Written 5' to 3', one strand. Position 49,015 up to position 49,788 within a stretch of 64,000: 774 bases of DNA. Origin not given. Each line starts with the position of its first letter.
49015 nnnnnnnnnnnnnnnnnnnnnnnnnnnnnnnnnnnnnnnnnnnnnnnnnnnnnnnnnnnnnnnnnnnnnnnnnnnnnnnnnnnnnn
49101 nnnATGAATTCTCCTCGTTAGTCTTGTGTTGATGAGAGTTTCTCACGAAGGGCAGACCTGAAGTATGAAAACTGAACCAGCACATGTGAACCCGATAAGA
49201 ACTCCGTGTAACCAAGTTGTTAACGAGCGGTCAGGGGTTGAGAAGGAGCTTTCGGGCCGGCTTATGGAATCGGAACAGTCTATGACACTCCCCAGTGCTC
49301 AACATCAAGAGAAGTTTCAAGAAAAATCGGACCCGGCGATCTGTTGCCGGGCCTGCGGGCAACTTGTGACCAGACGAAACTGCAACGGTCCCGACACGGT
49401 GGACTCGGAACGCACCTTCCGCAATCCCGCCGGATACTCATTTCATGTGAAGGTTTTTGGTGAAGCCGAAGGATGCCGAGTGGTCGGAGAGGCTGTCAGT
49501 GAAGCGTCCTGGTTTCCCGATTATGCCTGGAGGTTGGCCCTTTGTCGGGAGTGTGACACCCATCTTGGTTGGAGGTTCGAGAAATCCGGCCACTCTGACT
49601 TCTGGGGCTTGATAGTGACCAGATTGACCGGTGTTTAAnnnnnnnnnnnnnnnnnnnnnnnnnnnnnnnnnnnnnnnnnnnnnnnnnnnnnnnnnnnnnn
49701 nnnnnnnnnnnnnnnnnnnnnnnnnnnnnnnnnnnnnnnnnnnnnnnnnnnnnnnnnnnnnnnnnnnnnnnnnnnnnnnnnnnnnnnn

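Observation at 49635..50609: D-amino-acid-oxidase-like flavoenzyme that appears circularly permuted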

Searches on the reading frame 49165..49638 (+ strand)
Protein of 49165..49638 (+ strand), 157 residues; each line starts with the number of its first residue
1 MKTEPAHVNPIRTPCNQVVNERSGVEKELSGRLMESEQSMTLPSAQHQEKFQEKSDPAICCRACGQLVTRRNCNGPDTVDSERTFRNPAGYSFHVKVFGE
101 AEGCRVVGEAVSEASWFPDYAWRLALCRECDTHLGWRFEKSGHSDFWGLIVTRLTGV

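Call 26: search_protein_families(library=pfam, proteins=[window:49165-49638:+], max_evalue=0.01)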
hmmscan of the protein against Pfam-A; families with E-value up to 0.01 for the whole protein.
window:49165-49638:+ (157 aa): 1 family
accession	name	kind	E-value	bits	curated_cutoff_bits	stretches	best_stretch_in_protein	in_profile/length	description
PF03226.21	Yippee-Mis18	-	0.008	16.8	26.6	0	106-141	38-75/108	Yippee zinc-binding/DNA-binding /Mis18, centromere assembly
